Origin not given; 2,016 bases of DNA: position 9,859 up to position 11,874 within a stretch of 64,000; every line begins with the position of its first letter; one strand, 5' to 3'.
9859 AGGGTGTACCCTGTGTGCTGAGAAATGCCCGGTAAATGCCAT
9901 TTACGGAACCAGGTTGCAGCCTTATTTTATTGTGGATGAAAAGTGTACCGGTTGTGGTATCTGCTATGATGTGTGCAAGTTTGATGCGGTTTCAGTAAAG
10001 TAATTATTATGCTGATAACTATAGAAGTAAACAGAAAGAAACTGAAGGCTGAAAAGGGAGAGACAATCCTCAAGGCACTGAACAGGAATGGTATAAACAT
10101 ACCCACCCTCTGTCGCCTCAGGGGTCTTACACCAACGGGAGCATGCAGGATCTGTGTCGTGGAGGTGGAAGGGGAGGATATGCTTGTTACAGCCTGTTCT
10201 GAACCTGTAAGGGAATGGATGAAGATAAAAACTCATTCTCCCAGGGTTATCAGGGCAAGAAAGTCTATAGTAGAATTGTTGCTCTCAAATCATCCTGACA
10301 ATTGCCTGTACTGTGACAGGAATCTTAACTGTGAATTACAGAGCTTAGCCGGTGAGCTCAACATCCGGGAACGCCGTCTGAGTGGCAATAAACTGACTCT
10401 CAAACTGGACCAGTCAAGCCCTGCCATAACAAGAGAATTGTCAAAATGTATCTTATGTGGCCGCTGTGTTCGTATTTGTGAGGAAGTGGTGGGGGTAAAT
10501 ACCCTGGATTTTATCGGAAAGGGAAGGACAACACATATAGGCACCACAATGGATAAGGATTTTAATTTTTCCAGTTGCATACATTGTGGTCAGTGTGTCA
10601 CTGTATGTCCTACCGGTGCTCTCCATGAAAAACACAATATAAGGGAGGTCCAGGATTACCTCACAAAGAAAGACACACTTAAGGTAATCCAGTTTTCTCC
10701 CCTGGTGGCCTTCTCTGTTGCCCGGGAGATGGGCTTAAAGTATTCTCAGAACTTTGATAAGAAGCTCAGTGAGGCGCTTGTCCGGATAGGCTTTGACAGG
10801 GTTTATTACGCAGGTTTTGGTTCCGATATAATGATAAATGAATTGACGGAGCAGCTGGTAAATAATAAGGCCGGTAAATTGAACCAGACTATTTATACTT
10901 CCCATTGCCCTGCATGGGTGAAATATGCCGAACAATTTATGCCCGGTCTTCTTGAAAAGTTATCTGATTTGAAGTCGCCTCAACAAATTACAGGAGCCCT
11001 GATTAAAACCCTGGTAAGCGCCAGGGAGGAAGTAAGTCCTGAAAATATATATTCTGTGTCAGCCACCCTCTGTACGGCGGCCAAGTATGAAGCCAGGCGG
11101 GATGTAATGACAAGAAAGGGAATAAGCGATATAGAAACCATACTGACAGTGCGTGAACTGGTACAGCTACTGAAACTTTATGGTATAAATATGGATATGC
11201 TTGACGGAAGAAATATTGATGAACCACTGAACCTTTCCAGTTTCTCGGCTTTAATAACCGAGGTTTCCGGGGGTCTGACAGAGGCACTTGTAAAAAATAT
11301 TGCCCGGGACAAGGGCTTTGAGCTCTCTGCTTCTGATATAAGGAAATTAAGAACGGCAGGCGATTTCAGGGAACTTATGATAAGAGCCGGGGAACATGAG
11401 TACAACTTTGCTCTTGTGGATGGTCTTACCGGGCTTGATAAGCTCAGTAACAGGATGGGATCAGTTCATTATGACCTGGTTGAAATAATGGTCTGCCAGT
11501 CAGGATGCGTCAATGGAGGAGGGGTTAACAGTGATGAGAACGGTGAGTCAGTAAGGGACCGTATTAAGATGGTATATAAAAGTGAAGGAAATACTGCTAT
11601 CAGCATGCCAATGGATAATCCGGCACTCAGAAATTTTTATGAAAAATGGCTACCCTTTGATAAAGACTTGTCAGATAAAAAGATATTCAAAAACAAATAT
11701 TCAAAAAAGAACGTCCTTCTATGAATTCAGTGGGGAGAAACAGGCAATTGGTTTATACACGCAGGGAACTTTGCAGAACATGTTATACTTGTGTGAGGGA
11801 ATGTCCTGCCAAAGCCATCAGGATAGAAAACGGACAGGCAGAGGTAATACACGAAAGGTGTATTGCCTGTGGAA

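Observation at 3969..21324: Two differently wired H2-sensor modules plus Rex surround a HydCBA-type [FeFe]-hydrogenase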

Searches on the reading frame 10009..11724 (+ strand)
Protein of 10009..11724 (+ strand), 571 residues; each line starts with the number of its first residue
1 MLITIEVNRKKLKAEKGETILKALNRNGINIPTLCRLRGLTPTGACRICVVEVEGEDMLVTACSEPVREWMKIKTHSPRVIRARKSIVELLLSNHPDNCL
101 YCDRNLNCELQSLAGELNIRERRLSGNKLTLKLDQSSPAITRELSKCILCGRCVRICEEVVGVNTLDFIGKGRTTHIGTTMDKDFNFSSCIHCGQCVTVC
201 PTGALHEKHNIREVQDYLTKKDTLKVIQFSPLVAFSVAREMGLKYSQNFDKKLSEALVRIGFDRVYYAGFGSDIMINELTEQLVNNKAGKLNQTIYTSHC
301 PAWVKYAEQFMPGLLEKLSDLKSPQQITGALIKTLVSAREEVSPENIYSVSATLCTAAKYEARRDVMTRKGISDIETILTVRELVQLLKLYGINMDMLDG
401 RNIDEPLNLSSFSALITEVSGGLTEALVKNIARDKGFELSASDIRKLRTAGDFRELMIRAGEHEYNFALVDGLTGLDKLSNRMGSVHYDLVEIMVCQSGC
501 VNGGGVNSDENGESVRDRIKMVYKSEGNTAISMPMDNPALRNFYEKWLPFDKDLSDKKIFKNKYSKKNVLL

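Call 3: search_protein_families(library=pfam, proteins=[window:10009-11724:+])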
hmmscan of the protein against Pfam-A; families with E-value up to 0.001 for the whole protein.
window:10009-11724:+ (571 aa): 18 families
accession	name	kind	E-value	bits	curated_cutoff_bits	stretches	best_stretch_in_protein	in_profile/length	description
PF02906.19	Fe_hyd_lg_C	-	2.5e-55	188.2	22.1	1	226-504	4-245/245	Iron only hydrogenase large subunit, C-terminal domain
PF13510.11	Fer2_4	-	4.3e-19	68.8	22.8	1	3-77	4-81/82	2Fe-2S iron-sulfur cluster binding domain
PF10588.14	NADH-G_4Fe-4S_3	-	8.9e-17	60.8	27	1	84-123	1-40/40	NADH-ubiquinone oxidoreductase-G iron-sulfur binding region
PF22117.2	Fer4_Nqo3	-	2.8e-12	47.1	27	1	138-205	2-66/67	NADH-quinone oxidoreductase subunit 3, ferredoxin-like domain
PF12838.12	Fer4_7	-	2.5e-10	41.1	27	1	146-204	1-52/52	4Fe-4S dicluster domain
PF00037.32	Fer4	-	1.7e-09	37.6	21.1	1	185-205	3-23/24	4Fe-4S binding domain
PF13183.11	Fer4_8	-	4.2e-08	34.1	27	1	143-203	1-67/68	4Fe-4S dicluster domain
PF12837.12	Fer4_6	-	5.1e-08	32.9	25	1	188-205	7-24/24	4Fe-4S binding domain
PF13237.11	Fer4_10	-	8.9e-08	32.4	25.5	2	140-201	2-53/53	4Fe-4S dicluster domain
PF00111.32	Fer2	-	1.3e-07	31.8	21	1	7-57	3-51/77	2Fe-2S iron-sulfur cluster binding domain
PF13484.11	Fer4_16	-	6.1e-07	30.6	30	1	190-217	2-32/66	4Fe-4S double cluster binding domain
PF12797.12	Fer4_2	-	7.5e-07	29.1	24.5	1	185-202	5-22/22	4Fe-4S binding domain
PF13187.11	Fer4_9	-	1.9e-06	28.3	27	1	146-204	1-51/52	4Fe-4S dicluster domain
PF13534.11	Fer4_17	-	2.1e-06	28.6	22.2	0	185-203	41-59/61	4Fe-4S dicluster domain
PF17179.9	Fer4_22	-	3.1e-06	28.4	27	0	189-213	1-25/95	4Fe-4S dicluster domain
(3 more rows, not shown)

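Call 5: search_protein_families(library=ncbifam, proteins=[window:10009-11724:+], max_evalue=0.01)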
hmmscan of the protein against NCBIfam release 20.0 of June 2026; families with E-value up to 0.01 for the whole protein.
window:10009-11724:+ (571 aa): 69 families (the best 25 are shown)
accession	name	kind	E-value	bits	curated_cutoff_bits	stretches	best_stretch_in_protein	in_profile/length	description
NF040763.1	FeFe_hydrog_A6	exception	5.5e-157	523.6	765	1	3-566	1-570/571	NADH-dependent [FeFe] hydrogenase, group A6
NF040762.1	Hydr_FeFe_Clost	exception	5.8e-113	378.5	900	1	4-564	2-571/572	ferredoxin hydrogenase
TIGR02512.1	FeFe_hydrog_A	subfamily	1.8e-91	306.9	405.95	1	139-506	1-372/375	[FeFe] hydrogenase, group A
NF005745.0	PRK07569.1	equivalog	1.5e-60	204.5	333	1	3-226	4-226/238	bidirectional hydrogenase complex protein HoxU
TIGR01973.1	NuoG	equivalog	4.7e-51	174.3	470.05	1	5-209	1-202/606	NADH-quinone oxidoreductase subunit NuoG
NF006305.0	PRK08493.1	equivalog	3.3e-42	144.5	591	1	3-209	2-225/819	NADH-quinone oxidoreductase subunit G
TIGR04105.1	FeFe_hydrog_B1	subfamily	1.5e-38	132.7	450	1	144-507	141-459/462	monomeric [FeFe] hydrogenase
NF005895.0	PRK07860.1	equivalog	1.7e-34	119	802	1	2-206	17-221/811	NADH-quinone oxidoreductase subunit G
NF009454.0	PRK12814.1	equivalog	1.6e-22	79.6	916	2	3-100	4-101/657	putative NADPH-dependent glutamate synthase small subunit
NF004546.0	PRK05888.3-3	equivalog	1.3e-08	34.4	260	1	143-218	62-137/196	NADH-quinone oxidoreductase subunit NuoI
NF009053.0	PRK12387.1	subfamily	3.3e-08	33.5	204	1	182-206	67-91/180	formate hydrogenlyase complex iron-sulfur subunit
NF006221.0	PRK08348.1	subfamily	6e-08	32.5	124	2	140-209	39-96/136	NADH-plastoquinone oxidoreductase subunit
TIGR00403.1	ndhI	equivalog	1.5e-07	31.2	302.35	1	140-206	57-120/183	NAD(P)H-quinone oxidoreductase subunit I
TIGR01971.1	NuoI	subfamily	3.9e-07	29.7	113.05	1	145-211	42-104/121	NADH-quinone oxidoreductase, chain I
NF004540.0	PRK05888.2-1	equivalog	6.5e-07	29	215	1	145-217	44-114/139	NADH-quinone oxidoreductase subunit NuoI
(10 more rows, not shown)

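Call 8: search_solved_structures(query=window:10009-11724:+, show_alignments=3)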
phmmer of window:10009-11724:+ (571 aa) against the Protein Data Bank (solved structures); distinct sequences matched with E-value up to 0.001: 105 (the best 60 are shown).
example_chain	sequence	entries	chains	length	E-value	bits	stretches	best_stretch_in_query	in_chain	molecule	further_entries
8a6t_A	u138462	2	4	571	2.2e-115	389.6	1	3-548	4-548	Electron bifurcating hydrogenase subunit HydA1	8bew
7q4v_A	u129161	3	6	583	5.5e-100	338.7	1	3-568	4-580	Iron hydrogenase HydA1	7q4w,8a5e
7p5h_A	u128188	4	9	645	6.6e-94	318.7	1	16-549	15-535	Fe-hydrogenase, subunit alpha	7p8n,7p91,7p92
9rj9_A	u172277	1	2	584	5.6e-86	292.5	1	4-550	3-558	Iron hydrogenase 1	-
6gm8_A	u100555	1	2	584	8e-86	292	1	4-550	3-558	Iron hydrogenase 1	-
6glz_A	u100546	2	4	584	8.9e-86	291.9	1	4-550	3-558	Iron hydrogenase 1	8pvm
6gly_A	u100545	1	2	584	1.2e-85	291.4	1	4-550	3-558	Iron hydrogenase 1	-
6gm0_A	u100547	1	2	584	1.5e-85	291.1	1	4-550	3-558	Iron hydrogenase 1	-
5la3_A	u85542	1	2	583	1.5e-85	291.1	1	4-550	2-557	Iron hydrogenase 1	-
7qhf_A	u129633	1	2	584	1.5e-85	291.1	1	4-550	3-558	Iron hydrogenase 1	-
4xdd_A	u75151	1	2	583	2e-85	290.7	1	4-550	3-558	Iron hydrogenase 1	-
4xdc_A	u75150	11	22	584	2e-85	290.7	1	4-550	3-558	Iron hydrogenase 1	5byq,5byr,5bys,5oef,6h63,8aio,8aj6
1c4a_A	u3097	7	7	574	2.5e-85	290.4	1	4-548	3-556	PROTEIN (FE-ONLY HYDROGENASE) | PROTEIN (PERIPLASMIC HYDROGENASE 1) | Iron hydrogenase 1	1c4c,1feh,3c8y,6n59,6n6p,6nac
6yf4_A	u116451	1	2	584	2.7e-85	290.2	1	4-550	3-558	Iron hydrogenase 1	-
8cjy_A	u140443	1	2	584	2.8e-85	290.2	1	4-550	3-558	Iron hydrogenase 1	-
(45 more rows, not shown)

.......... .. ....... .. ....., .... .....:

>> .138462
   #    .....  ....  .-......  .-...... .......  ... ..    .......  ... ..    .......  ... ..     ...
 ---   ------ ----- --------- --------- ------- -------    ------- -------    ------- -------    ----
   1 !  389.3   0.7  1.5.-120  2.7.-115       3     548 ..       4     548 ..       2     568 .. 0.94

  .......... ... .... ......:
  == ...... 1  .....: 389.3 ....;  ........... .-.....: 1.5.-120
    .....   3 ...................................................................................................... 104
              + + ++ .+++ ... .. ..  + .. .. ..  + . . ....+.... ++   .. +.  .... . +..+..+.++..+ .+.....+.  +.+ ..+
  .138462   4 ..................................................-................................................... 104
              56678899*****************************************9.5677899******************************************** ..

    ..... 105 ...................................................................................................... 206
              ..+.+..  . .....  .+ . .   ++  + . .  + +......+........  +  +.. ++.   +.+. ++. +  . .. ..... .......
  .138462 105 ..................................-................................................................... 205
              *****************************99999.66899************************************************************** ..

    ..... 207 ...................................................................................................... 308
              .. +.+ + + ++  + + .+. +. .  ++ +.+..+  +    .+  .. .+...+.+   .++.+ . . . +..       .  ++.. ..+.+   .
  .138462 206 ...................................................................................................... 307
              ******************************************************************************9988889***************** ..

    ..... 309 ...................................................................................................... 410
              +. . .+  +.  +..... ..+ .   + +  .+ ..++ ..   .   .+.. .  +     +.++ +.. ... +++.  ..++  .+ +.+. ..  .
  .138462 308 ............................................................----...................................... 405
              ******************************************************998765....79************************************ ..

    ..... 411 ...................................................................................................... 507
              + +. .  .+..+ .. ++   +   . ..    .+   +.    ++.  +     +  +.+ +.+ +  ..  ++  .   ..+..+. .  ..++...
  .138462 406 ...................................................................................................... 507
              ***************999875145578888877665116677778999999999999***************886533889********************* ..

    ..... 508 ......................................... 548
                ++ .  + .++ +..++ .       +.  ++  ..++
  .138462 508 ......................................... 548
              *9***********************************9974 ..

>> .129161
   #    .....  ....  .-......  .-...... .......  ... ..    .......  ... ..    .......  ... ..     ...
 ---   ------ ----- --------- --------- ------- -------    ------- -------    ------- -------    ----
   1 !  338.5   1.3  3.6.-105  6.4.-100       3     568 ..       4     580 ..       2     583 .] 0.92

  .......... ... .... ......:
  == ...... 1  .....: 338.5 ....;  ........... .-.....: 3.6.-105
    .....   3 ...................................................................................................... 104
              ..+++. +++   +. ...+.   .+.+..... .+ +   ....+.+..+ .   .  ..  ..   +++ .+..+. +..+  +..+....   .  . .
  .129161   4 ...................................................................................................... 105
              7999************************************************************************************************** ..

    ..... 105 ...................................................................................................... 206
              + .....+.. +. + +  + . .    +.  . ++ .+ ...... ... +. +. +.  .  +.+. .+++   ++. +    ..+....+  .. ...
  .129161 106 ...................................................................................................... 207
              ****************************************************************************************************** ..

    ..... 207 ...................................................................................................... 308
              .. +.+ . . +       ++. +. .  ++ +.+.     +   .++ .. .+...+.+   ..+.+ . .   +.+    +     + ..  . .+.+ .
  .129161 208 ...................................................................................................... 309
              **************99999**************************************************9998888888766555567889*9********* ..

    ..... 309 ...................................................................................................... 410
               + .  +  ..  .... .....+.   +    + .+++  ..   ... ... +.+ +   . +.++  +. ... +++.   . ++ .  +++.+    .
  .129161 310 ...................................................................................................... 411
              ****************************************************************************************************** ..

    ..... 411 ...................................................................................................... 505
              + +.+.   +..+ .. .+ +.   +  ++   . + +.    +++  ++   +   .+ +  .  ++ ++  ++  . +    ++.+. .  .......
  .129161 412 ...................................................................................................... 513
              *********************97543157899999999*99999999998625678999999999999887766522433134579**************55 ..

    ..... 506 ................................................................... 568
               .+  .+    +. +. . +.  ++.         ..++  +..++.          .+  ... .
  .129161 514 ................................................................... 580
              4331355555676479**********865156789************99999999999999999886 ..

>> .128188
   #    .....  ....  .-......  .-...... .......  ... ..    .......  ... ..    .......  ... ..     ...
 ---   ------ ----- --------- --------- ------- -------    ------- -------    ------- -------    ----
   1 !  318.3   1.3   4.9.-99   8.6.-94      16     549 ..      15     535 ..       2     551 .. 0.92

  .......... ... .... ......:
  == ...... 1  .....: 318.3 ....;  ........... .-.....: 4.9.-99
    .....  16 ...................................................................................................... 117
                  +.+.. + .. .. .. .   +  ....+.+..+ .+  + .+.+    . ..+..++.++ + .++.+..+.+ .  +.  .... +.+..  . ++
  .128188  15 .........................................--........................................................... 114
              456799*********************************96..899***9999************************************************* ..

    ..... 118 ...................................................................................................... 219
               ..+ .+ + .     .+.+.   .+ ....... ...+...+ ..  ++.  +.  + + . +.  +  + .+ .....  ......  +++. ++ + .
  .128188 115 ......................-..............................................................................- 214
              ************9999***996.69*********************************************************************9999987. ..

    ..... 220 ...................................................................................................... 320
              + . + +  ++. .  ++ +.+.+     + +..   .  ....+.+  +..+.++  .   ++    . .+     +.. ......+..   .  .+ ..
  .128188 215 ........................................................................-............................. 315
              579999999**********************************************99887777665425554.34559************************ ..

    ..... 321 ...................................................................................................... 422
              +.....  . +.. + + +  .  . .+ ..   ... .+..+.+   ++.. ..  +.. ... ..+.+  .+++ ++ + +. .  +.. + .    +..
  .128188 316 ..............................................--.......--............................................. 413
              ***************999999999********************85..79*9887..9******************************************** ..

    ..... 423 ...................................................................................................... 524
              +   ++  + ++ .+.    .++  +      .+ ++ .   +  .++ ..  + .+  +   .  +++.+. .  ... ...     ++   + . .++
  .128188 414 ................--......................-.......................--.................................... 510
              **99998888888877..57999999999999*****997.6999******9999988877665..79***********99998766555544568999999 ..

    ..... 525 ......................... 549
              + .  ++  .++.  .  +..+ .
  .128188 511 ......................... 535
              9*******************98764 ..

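Call 40: search_protein_representatives(protein=window:10009-11724:+)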
Query: 571 residues. Proteins with E-value up to 0.001 (for the whole library): 16828; up to 1e-10: 9046; up to 1e-30: 1657. The best 150 are listed.
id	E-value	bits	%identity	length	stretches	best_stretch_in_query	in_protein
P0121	3.2e-236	801.6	30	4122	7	227-548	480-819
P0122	1.5e-221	753.2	58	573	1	1-571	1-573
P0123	2.1e-140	485.4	44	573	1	3-545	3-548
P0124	4.6e-133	461.2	41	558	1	2-544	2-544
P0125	8.9e-130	450.3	41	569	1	4-546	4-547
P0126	6.9e-129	447.4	43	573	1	2-507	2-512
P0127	4.5e-124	431.5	40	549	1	2-550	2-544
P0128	2.2e-122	425.9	39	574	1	3-549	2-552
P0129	1.7e-121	423.0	42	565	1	1-524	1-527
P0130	1.7e-121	423.0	38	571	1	3-550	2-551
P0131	2.7e-121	422.3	37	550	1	3-543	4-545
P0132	9.0e-121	420.6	37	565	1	5-570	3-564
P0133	3.0e-115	402.4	39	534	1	31-544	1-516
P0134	6.5e-114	398.0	39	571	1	4-528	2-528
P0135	1.3e-112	393.7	39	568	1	1-511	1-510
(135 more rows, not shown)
